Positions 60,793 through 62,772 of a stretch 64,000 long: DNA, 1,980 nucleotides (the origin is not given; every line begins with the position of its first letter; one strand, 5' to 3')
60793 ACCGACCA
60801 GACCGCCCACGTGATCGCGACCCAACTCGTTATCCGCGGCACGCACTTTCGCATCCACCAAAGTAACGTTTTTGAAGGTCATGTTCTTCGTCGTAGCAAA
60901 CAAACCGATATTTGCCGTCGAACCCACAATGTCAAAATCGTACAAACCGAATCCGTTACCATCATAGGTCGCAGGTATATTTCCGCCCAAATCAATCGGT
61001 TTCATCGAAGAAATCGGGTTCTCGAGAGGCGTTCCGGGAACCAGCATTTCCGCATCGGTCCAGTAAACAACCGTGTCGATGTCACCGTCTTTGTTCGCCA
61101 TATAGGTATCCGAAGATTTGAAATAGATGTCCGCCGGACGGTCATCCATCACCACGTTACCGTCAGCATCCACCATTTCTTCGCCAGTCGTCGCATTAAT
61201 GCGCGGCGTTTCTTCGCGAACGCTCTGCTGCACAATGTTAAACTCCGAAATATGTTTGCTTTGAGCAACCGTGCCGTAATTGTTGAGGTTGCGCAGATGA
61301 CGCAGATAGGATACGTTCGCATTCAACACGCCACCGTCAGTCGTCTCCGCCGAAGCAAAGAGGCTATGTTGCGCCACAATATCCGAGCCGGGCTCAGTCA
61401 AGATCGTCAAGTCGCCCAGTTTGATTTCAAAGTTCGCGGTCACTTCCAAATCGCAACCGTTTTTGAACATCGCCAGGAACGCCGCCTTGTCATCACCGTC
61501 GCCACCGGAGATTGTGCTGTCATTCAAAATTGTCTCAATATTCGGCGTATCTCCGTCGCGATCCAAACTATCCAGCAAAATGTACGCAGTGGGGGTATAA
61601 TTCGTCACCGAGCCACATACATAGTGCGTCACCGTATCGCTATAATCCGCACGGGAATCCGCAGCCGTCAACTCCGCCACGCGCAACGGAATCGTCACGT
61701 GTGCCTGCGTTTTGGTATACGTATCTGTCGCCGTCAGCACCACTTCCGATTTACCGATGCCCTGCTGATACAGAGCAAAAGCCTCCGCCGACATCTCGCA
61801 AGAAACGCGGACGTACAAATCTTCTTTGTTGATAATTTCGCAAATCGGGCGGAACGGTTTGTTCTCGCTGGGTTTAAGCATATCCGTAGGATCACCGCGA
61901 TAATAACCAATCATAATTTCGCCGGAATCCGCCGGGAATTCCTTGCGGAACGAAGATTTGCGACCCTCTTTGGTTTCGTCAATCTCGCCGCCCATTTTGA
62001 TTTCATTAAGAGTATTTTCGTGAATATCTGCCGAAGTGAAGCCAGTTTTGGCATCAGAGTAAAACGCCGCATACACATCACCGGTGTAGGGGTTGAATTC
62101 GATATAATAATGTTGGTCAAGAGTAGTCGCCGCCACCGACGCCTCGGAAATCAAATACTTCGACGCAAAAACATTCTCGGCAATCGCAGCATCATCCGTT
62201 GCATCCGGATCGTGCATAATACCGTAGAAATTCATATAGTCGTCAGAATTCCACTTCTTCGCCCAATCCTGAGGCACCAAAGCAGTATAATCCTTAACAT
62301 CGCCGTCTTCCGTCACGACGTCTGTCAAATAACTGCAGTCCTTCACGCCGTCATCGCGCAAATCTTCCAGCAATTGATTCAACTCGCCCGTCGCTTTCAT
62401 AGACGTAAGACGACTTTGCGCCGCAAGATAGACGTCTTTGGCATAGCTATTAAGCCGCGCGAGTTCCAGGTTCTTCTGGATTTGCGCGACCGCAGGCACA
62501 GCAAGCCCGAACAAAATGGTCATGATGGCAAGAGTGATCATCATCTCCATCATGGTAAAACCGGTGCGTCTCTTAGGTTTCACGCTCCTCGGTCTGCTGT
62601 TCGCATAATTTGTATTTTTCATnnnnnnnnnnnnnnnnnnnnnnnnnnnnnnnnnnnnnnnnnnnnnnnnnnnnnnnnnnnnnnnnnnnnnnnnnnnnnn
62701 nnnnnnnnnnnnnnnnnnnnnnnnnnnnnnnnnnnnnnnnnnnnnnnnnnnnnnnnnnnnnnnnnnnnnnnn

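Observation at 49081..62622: A 4,513-aa giant pilin: prepilin N-terminus fused to a multi-module adhesin as first gene of a type IV pilus operon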

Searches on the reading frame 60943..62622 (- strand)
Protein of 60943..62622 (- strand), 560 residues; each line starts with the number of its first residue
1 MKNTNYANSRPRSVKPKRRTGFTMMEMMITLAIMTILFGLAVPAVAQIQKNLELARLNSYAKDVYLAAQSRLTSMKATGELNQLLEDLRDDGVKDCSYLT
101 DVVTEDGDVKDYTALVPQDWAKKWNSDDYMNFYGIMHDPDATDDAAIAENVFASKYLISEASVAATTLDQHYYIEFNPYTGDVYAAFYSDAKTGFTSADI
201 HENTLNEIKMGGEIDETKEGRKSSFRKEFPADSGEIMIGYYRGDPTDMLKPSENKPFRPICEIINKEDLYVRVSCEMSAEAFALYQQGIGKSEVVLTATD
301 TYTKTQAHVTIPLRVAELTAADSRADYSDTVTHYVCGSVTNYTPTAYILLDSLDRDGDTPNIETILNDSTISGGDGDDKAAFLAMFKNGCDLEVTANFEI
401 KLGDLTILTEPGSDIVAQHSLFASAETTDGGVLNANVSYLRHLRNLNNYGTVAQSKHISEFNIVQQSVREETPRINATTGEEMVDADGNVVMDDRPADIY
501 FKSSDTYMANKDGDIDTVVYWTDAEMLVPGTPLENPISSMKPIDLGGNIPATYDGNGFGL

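Call 8: search_protein_families(library=pfam, proteins=[window:61063-62622:-], max_evalue=1)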
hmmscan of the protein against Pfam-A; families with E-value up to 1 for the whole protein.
window:61063-62622:- (520 aa): 1 family
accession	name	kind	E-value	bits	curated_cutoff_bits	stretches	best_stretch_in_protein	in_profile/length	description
PF07963.17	N_methyl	-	1.9e-06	27.6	21.2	1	17-41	2-26/27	Prokaryotic N-terminal methylation motif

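Call 10: find_homologous_proteins(query=window:60943-62622:-, max_evalue=0.001)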
Query window:60943-62622:- (560 aa): 2 proteins with E <= 0.001 among 8000 candidates.
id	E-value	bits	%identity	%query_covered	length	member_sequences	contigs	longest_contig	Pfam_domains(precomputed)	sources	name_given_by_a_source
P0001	1.1e-89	320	42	98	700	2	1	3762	PF07963.18,PF07581.18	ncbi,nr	ncbi:MAG: prepilin-type N-terminal cleavage/methylation domain-containing protein, partial [Clostrid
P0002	1.1e-7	49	27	48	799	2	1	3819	PF07963.18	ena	-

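Call 15: find_related_loci(query=window:60943-62622:-, collection=genome_contigs, flank=10000)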
Query window:60943-62622:- (560 aa) in genome_contigs; peptide patterns used: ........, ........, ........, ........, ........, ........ (x = any residue, [..] = any of these).
143 stretches matched a pattern; 6 encode a relative of the query (tblastn E <= 1e-3); 6 distinct loci.
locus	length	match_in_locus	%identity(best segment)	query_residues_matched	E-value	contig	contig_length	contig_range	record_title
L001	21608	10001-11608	44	3-560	9e-117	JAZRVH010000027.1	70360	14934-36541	MAG: Acutalibacteraceae bacterium isolate T1900044954_TA20190008.MAGScoT_cleanbin_000007 SGB_3784_k141_2390964, whole ge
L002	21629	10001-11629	42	2-560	4e-111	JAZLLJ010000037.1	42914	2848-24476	MAG: Acutalibacteraceae bacterium isolate T1900044958_TA20190014.MAGScoT_cleanbin_000005 SGB_3877_k141_795176, whole gen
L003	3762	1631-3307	43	3-560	5e-111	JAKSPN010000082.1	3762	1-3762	MAG: Clostridia bacterium isolate Horse_feces204 MAG204_82, whole genome shotgun sequence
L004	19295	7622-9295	42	1-560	1e-104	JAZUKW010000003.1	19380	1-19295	MAG: Acutalibacteraceae bacterium isolate T1900045248_TH20190018.MAGScoT_cleanbin_000009 SGB_5694_k141_1440910, whole ge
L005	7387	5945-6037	52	12-42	4e-5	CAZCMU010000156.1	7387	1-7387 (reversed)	MAG TPA_asm: uncultured Opitutales bacterium isolate binchicken_co54_497 genome assembly, contig: NODE_18383_length_7387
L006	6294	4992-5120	44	17-59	5e-5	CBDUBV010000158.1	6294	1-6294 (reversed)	MAG TPA_asm: uncultured Chthoniobacteraceae bacterium isolate ERR2431955_maxbin2_17 genome assembly, contig: ERZ23878311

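Call 28: search_protein_representatives(protein=window:60943-62622:-)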
Query: 560 residues. Proteins with E-value up to 0.001 (for the whole library): 1441; up to 1e-10: 192; up to 1e-30: 4. The best 150 are listed.
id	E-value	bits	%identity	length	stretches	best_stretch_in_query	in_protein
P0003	0.0e+00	1243.0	99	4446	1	1-560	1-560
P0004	5.4e-135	467.5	52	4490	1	1-560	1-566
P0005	4.0e-95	335.9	45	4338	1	2-557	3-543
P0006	4.9e-33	131.1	40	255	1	16-281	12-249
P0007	7.5e-23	97.5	39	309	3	16-91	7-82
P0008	4.0e-20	88.5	36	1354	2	18-277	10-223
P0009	7.3e-20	87.6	31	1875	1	10-448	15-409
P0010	1.3e-19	86.8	39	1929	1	17-277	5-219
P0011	5.6e-19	84.7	40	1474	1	17-277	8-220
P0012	7.5e-19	84.3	43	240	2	16-87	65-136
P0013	1.3e-18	83.5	38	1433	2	13-298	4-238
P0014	1.7e-18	83.1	39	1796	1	8-276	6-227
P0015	2.0e-18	82.8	34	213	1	15-203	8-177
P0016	4.1e-18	81.8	33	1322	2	16-306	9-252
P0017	5.5e-18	81.4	32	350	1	17-280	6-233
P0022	2.5e-17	79.3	33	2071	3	16-106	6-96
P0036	9.1e-16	74.1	35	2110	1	17-448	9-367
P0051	3.1e-14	69.0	29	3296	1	15-314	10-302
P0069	2.9e-13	65.8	33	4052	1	14-207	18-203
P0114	4.8e-12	61.8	31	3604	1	11-217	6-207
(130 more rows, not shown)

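Call 32: list_cluster_members(proteins=[P0003, P0004, P0005, P0069, P0114, P0051, P0009, P0010, P0036, P0022])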
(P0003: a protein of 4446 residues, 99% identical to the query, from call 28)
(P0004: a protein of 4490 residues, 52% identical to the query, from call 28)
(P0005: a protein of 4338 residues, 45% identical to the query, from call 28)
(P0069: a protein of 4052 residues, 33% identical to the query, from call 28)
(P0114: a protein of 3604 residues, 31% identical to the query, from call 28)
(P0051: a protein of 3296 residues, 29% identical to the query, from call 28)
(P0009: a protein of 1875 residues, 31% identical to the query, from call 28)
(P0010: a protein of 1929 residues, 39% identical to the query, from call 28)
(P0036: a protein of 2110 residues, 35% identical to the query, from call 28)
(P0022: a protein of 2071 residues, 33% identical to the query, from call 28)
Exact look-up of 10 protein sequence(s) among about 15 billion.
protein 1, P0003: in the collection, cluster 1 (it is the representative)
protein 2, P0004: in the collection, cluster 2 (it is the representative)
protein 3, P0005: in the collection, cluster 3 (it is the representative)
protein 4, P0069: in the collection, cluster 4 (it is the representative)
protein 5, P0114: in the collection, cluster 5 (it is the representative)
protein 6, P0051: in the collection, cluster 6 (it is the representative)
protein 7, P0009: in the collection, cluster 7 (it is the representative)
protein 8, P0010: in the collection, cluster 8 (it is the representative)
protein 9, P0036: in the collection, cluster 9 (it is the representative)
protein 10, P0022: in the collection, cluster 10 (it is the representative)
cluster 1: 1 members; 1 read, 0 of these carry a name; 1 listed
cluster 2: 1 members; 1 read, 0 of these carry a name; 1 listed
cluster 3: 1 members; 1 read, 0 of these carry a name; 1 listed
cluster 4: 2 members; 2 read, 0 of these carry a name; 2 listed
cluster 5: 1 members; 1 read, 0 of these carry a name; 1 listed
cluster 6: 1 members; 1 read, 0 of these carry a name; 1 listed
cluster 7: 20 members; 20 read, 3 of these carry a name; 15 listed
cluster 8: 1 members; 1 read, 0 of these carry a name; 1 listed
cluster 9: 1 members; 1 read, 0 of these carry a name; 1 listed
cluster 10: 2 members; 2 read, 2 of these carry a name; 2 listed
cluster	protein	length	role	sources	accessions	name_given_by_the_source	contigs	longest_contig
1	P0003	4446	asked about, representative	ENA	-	-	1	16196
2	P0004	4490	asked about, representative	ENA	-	-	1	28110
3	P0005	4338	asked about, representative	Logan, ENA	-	-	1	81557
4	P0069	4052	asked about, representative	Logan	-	-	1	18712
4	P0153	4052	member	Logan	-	-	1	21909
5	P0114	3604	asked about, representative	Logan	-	-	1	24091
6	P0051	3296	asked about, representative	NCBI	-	-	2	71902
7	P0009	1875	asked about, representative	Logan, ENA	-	-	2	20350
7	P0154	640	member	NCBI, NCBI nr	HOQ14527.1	MAG TPA: hypothetical protein PKZ58_05540, partial [Bacillota bacterium] | hypothetical protein [Bacillota bacterium]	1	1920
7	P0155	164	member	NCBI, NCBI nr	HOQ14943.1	MAG TPA: hypothetical protein PKZ58_07685, partial [Bacillota bacterium] | hypothetical protein [Bacillota bacterium]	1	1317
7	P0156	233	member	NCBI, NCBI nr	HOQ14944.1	MAG TPA: prepilin-type N-terminal cleavage/methylation domain-containing protein, partial ... | prepilin-type N-terminal cleavage/methylation domain-containing protein [Bacillota ...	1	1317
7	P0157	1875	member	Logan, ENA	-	-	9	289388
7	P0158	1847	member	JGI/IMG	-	-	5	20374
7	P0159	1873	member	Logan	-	-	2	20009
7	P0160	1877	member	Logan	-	-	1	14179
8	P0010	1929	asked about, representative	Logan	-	-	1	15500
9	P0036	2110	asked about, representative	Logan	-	-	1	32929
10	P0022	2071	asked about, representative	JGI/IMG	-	prepilin-type N-terminal cleavage/methylation domain-containing protein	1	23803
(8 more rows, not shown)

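Call 33: find_encoding_contigs(protein=P0005, flank=10000, max_places=3)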
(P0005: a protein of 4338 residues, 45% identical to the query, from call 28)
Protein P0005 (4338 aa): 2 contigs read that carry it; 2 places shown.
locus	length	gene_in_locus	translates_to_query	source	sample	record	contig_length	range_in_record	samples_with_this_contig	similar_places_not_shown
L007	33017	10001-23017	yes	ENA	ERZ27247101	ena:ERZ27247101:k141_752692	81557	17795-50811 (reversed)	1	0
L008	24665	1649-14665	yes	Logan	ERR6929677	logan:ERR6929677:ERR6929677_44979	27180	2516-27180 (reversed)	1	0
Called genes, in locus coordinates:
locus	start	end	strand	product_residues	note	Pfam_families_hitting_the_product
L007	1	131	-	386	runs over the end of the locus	PF02661:Fic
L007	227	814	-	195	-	PF12728:HTH_17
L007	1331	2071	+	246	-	PF00376:MerR, PF13411:MerR_1, PF09278:MerR-DNA-bind (faint), PF07739:TipAS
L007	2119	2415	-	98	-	PF01740:STAS, PF13466:STAS_2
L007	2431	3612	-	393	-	PF01740:STAS, PF13466:STAS_2, PF01636:APH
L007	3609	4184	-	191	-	PF13328:HD_4, PF01966:HD (faint)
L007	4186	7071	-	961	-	PF07694:5TM-5TMR_LYT, PF07228:SpoIIE, PF13581:HATPase_c_2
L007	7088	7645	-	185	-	PF02525:Flavodoxin_2, PF03358:FMN_red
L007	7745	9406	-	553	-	PF01272:GreA_GreB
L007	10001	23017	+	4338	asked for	PF07963:N_methyl (weak), PF02018:CBM_4_9 (weak), PF09479:Flg_new (faint), PF02018:CBM_4_9 (weak), PF18998:Flg_new_2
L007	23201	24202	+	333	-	-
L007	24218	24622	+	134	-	-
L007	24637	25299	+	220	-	PF07963:N_methyl (faint)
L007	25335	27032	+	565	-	PF05157:MshEN, PF00437:T2SSE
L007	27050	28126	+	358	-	PF00437:T2SSE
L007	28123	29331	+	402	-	PF28597:T2SSF_N, PF00482:T2SSF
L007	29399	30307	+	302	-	PF06750:A24_N_bact, PF01478:Peptidase_A24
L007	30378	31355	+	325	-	PF11104:PilM_2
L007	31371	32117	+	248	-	-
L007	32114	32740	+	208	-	PF04612:T2SSM (weak)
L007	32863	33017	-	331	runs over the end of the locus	PF01210:NAD_Gly3P_dh_N, PF02558:ApbA (weak), PF07479:NAD_Gly3P_dh_C, PF20618:GPD_NAD_C_bact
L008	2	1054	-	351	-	?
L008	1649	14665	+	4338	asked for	PF07963:N_methyl (weak), PF02018:CBM_4_9 (weak), PF09479:Flg_new (faint), PF02018:CBM_4_9 (weak), PF18998:Flg_new_2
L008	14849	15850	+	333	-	-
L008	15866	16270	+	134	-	-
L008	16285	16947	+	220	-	PF07963:N_methyl (faint)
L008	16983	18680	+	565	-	PF05157:MshEN, PF00437:T2SSE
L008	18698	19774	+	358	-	PF00437:T2SSE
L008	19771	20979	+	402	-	PF28597:T2SSF_N, PF00482:T2SSF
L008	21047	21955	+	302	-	PF06750:A24_N_bact, PF01478:Peptidase_A24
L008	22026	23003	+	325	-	PF11104:PilM_2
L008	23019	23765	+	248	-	-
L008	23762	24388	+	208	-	PF04612:T2SSM (weak)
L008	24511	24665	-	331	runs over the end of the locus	PF01210:NAD_Gly3P_dh_N, PF02558:ApbA (weak), PF07479:NAD_Gly3P_dh_C, PF20618:GPD_NAD_C_bact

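Call 34: find_encoding_contigs(protein=P0004, flank=10000, max_places=3)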
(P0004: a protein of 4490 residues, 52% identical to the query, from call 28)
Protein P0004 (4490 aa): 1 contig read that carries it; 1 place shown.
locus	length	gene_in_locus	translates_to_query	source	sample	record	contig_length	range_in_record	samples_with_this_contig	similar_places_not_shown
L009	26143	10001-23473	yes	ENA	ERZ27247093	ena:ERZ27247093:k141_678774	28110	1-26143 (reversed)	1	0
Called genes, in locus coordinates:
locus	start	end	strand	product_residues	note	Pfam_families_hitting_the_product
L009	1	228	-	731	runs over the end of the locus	?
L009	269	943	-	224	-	-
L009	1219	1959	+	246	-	PF00376:MerR, PF13411:MerR_1, PF09278:MerR-DNA-bind (weak), PF07739:TipAS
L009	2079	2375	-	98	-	PF01740:STAS, PF13466:STAS_2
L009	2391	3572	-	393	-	PF01740:STAS, PF13466:STAS_2 (weak), PF01636:APH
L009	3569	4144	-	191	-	PF13328:HD_4, PF01966:HD (weak)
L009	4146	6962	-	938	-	PF07694:5TM-5TMR_LYT, PF02743:dCache_1 (faint), PF07228:SpoIIE, PF13581:HATPase_c_2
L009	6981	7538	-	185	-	PF02525:Flavodoxin_2, PF03358:FMN_red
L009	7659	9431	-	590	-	PF01272:GreA_GreB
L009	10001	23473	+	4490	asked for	PF07963:N_methyl (weak), PF07581:Glug (faint), PF09479:Flg_new (faint), PF18998:Flg_new_2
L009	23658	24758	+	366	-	-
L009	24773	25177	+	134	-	-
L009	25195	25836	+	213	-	-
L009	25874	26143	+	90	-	?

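Call 35: find_encoding_contigs(protein=P0051, flank=10000, max_places=2)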
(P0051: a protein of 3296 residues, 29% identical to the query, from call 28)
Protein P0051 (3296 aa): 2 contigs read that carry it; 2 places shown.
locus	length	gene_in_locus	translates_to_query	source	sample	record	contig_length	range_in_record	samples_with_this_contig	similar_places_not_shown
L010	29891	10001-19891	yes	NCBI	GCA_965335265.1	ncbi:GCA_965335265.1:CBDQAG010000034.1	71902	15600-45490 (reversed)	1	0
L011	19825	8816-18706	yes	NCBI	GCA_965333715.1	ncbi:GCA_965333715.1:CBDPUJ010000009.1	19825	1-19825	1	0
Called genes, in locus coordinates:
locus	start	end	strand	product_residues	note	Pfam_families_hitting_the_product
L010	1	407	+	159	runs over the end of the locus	PF00383:dCMP_cyt_deam_1, PF14437:MafB19-deam, PF14439:Bd3614-deam (weak)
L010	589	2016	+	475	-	PF00224:PK, PF03328:HpcH_HpaI (weak), PF02887:PK_C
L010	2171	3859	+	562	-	PF05157:MshEN, PF00437:T2SSE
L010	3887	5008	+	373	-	PF00437:T2SSE, PF13401:AAA_22 (faint)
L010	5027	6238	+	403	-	PF28597:T2SSF_N, PF00482:T2SSF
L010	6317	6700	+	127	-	-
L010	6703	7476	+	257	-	PF06750:A24_N_bact, PF01478:Peptidase_A24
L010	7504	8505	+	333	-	PF11104:PilM_2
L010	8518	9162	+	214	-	-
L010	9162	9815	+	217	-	-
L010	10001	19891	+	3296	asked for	-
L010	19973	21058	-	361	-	PF00990:GGDEF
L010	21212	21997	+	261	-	-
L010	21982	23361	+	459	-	PF00239:Resolvase, PF07508:Recombinase, PF13408:Zn_ribbon_recom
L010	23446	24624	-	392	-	-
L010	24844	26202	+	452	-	PF03924:CHASE, PF00990:GGDEF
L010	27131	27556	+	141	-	-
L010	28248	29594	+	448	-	PF13173:AAA_14, PF13635:DUF4143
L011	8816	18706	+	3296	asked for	-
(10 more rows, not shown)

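Call 36: find_encoding_contigs(protein=P0009, flank=10000, max_places=2)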
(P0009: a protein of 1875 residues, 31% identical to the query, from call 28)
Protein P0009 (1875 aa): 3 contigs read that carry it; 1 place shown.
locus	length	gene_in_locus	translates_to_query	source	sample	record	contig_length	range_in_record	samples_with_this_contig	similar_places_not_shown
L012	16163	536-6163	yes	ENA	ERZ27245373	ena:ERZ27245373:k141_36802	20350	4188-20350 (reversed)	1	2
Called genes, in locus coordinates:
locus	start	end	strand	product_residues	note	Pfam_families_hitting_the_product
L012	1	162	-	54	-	?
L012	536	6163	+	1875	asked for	PF09479:Flg_new (faint)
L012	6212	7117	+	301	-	-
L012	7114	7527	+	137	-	-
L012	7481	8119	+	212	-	PF07963:N_methyl (weak)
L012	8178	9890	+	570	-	PF05157:MshEN, PF00437:T2SSE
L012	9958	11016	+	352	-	PF00437:T2SSE, PF13401:AAA_22 (faint)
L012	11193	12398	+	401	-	PF28597:T2SSF_N (weak), PF00482:T2SSF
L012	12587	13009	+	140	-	PF07963:N_methyl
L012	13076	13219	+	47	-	-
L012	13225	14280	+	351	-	PF06750:A24_N_bact, PF01478:Peptidase_A24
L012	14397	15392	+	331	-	PF11104:PilM_2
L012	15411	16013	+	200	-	-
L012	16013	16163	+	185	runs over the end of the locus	-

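Call 37: find_encoding_contigs(protein=P0069, flank=10000, max_places=2)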
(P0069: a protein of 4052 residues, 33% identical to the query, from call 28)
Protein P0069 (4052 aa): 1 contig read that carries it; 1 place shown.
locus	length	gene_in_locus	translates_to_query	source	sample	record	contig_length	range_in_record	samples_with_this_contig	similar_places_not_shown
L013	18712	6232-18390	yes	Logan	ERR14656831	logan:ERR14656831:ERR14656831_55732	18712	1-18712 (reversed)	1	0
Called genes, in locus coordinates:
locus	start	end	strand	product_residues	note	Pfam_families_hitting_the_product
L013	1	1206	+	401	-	?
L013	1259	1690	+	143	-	-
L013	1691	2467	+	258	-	PF06750:A24_N_bact, PF01478:Peptidase_A24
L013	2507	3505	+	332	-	PF11104:PilM_2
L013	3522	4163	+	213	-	-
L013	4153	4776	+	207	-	-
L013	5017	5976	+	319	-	-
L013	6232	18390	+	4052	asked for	PF05342:Peptidase_M26_N (faint)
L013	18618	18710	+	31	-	?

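Call 51: predict_structure(alignment_id=A1)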
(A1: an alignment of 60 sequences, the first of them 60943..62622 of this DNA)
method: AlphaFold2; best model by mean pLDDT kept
length: 560 residues; sequences in the alignment: 60
mean_pLDDT: 77.1   pTM: 0.61
mean pLDDT of the five models: 77.1, 76.6, 75.9, 74.9, 72.6
residues with pLDDT >= 90: 127; 70-90: 282; 50-70: 103; < 50: 48
segments of 3 or more residues with pLDDT < 50: 1-13, 322-328, 504-524, 527-530
pLDDT, mean of each block of 10 residues (from residue 1): 44 52 80 92 91 96 95 87 80 75 69 82 74 91 85 86 80 91 95 90 78 72 90 91 80 67 87 82 79 91 88 73 49 52 80 69 78 69 91 90 68 76 86 87 84 73 73 65 81 69 44 38 48 64 83 86
secondary structure, 60 per line:
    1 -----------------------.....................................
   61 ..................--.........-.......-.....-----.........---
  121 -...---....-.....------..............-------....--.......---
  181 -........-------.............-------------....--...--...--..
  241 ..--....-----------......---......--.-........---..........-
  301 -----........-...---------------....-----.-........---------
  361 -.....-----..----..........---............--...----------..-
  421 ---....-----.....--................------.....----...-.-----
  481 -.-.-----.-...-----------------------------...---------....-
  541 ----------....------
elements in order: H24-78 H81-89 H91-96 E99-103 E109-117 H128-131 E133-137 H144-157 H165-168 E171-177 E182-189 H197-204 E205-209 H223-226 E229-231 E234-236 E239-242 H245-248 E260-265 E269-274 H279-286 E290-299 E306-313 E333-336 E344-351 H362-366 H378-387 E391-402 E405-407 E424-427 E433-437 H440-455 E462-466 E471-473 E492-494 H536-539 E551-554
